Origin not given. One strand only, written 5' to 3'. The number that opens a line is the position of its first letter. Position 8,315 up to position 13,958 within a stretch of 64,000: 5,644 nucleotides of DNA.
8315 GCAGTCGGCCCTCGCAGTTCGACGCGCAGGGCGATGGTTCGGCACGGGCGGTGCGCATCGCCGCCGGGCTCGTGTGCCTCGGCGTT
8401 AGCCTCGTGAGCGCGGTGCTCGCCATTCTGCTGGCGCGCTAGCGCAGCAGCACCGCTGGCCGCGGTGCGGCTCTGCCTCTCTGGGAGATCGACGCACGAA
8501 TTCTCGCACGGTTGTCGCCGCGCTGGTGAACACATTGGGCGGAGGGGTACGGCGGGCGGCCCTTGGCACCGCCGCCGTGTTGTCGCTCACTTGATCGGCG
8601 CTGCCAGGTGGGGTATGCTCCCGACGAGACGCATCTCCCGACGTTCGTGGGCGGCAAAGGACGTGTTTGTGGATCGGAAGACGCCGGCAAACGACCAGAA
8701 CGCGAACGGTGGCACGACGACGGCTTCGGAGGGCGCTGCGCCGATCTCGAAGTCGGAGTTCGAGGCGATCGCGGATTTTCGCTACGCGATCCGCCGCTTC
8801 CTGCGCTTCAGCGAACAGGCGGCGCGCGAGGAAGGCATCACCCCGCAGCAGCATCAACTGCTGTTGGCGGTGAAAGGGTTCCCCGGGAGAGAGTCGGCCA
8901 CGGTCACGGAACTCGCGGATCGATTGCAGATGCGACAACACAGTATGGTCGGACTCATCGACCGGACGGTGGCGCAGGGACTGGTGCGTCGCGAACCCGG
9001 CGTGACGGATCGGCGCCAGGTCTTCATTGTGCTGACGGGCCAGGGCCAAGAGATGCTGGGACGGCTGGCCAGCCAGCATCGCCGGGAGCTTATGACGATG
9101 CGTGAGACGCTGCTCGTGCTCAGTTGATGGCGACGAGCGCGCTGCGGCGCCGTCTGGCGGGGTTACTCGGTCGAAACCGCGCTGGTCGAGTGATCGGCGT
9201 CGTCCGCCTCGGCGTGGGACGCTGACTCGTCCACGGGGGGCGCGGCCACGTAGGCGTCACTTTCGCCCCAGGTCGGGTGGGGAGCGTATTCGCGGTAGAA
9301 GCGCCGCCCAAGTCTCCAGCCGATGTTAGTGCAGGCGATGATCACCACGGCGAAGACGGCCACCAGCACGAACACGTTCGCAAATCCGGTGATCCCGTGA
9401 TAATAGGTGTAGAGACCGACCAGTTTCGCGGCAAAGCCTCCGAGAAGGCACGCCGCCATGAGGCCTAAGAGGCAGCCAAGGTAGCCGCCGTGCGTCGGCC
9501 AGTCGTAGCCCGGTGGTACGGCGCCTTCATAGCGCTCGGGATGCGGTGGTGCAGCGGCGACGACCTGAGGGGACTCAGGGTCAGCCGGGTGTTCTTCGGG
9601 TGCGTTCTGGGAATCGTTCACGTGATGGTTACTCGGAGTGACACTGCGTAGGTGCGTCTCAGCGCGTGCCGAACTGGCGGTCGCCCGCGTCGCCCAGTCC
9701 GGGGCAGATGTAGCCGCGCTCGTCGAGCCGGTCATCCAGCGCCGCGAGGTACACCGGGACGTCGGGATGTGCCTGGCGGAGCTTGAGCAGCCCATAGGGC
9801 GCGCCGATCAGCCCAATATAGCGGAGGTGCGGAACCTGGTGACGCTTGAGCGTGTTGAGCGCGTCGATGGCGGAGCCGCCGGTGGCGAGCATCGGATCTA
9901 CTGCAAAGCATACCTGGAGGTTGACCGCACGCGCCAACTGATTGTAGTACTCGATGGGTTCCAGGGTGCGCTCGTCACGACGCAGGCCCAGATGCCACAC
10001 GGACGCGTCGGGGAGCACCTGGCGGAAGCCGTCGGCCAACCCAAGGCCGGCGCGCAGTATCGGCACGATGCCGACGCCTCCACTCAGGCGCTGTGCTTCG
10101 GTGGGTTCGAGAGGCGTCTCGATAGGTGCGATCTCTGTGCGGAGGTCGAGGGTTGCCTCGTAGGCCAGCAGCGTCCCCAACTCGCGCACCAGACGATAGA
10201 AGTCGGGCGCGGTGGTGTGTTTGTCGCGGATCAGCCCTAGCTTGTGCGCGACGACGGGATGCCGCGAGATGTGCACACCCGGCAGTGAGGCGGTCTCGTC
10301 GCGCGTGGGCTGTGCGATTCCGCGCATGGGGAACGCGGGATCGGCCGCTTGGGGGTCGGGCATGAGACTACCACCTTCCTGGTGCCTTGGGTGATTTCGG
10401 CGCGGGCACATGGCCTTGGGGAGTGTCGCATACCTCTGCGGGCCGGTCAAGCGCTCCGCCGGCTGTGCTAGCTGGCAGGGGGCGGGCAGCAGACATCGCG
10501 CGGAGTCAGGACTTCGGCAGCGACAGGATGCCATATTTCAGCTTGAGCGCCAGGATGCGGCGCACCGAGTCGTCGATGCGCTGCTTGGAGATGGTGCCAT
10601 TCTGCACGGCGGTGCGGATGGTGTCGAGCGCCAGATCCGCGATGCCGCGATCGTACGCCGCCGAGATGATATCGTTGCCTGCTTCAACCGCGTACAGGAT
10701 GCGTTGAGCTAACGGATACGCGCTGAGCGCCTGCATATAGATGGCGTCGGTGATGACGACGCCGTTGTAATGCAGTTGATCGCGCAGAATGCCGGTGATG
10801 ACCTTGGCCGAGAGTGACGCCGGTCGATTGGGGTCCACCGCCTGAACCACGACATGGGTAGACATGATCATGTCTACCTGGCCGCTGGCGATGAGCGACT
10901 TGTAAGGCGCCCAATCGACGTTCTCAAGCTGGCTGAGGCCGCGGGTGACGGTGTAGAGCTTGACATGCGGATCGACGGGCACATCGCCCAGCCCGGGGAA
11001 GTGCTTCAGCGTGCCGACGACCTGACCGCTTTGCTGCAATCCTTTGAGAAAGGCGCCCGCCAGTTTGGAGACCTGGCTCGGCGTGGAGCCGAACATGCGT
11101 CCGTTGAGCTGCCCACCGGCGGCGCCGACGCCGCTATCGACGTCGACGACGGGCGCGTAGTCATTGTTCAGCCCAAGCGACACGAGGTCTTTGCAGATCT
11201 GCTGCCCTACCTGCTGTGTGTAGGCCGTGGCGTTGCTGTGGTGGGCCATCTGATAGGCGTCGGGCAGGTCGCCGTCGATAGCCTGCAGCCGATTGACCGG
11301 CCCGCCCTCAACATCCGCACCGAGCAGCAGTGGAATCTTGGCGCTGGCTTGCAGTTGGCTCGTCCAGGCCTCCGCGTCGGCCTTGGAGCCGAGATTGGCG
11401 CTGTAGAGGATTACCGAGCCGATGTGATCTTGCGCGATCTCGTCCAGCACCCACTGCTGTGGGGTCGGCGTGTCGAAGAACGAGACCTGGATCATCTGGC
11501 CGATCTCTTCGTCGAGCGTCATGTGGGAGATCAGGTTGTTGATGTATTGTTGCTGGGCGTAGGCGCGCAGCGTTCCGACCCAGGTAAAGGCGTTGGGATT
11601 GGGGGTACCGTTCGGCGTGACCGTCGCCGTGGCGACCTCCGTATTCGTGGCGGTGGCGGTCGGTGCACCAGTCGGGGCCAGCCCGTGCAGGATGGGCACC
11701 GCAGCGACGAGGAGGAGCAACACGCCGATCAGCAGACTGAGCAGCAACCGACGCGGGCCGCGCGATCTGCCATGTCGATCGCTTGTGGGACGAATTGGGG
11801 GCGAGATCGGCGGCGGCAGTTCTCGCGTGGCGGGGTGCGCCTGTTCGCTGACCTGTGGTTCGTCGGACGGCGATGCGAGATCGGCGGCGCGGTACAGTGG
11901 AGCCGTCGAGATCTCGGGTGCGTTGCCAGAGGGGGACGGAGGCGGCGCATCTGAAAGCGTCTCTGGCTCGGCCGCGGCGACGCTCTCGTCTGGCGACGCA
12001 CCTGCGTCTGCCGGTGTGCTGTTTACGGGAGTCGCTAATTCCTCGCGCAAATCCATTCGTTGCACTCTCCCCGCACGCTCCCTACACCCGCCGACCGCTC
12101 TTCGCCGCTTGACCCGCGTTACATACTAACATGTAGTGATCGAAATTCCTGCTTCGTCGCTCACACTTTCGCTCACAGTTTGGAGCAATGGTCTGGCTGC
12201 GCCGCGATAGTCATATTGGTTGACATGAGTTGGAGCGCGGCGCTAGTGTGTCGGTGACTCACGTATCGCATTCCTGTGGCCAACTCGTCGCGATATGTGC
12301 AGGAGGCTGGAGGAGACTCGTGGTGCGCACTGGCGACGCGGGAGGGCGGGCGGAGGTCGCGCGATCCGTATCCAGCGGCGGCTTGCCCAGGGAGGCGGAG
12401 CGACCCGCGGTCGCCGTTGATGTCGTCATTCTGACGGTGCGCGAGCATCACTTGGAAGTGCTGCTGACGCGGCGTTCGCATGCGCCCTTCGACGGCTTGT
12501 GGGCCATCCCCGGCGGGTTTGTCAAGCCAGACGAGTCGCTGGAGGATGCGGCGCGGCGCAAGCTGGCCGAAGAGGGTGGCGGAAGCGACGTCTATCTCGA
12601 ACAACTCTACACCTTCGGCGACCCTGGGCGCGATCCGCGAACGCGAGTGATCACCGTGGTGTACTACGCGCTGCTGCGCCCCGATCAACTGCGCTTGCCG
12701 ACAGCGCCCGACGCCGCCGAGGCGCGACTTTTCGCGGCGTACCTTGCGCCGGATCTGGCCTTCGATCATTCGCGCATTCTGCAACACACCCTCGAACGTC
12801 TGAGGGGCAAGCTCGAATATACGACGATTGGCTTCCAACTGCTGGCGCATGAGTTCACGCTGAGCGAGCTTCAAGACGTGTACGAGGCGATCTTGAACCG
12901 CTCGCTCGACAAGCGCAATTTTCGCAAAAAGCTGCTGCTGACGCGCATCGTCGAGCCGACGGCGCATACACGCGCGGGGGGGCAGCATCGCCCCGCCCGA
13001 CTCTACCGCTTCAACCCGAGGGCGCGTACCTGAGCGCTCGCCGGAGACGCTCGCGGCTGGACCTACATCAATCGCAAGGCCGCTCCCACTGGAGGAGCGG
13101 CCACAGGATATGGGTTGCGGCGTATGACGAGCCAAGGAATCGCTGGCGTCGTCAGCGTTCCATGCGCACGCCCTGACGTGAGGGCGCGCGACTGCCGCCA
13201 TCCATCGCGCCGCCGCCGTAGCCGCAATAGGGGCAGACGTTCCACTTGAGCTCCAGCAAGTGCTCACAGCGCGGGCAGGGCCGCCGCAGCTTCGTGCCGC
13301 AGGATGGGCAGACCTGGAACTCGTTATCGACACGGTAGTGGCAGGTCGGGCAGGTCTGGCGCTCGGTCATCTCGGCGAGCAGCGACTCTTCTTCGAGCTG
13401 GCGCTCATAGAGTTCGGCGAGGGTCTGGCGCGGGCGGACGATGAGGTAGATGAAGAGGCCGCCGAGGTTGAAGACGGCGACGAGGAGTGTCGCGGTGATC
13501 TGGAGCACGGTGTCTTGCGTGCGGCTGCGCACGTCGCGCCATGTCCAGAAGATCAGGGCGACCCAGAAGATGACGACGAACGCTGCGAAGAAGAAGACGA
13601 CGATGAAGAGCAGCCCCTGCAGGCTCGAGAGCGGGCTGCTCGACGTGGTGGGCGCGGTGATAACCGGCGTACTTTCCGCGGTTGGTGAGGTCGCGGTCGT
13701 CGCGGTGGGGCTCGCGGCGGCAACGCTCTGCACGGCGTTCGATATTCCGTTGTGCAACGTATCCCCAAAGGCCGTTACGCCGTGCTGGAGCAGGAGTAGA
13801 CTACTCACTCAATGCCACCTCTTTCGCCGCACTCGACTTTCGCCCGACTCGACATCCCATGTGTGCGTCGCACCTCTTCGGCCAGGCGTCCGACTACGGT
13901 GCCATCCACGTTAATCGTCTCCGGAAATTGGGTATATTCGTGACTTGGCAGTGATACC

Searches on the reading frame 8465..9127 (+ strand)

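Call 58: search_protein_families(library=pfam, proteins=[window:8465-9127:+], max_evalue=0.0001)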
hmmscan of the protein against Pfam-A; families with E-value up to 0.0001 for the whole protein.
window:8465-9127:+ (220 aa): 2 families
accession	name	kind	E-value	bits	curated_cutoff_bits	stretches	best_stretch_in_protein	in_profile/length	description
PF12802.13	MarR_2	-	1.8e-15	57.3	27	1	124-185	2-61/61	MarR family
PF01047.28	MarR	-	6e-07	29.7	24.6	1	143-186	16-59/59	MarR family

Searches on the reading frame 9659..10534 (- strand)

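Call 58: search_protein_families(library=pfam, proteins=[window:9659-10534:-], max_evalue=0.0001)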
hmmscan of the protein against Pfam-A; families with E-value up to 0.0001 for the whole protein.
window:9659-10534:- (291 aa): 1 family
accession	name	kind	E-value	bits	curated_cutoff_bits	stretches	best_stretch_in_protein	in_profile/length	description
PF14681.12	UPRTase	-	2.3e-63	213.9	27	1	90-290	2-206/206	Uracil phosphoribosyltransferase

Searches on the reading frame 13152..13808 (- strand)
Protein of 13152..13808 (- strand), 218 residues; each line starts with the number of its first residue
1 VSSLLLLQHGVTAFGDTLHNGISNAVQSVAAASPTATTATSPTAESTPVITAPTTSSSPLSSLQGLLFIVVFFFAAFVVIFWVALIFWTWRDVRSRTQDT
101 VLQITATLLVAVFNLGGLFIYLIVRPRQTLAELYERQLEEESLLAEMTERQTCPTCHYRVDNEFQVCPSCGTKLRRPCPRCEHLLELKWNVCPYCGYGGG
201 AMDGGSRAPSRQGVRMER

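Call 58: search_protein_families(library=pfam, proteins=[window:13152-13808:-], max_evalue=0.0001)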
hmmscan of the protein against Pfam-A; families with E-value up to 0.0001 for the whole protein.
window:13152-13808:- (218 aa): 4 families
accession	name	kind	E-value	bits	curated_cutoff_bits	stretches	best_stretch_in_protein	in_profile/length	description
PF12773.13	DZR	-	1.5e-11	44.7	27.3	1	153-196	1-45/45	Double zinc ribbon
PF13240.11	Zn_Ribbon_1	-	2.4e-08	33.9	25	0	153-174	2-23/23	zinc-ribbon domain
PF13248.11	Zn_ribbon_3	-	4.4e-08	32.8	27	1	177-197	4-24/26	zinc-ribbon domain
PF17032.10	Zn_ribbon_15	-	8.3e-07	30.2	28.9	0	145-171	47-73/73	zinc-ribbon family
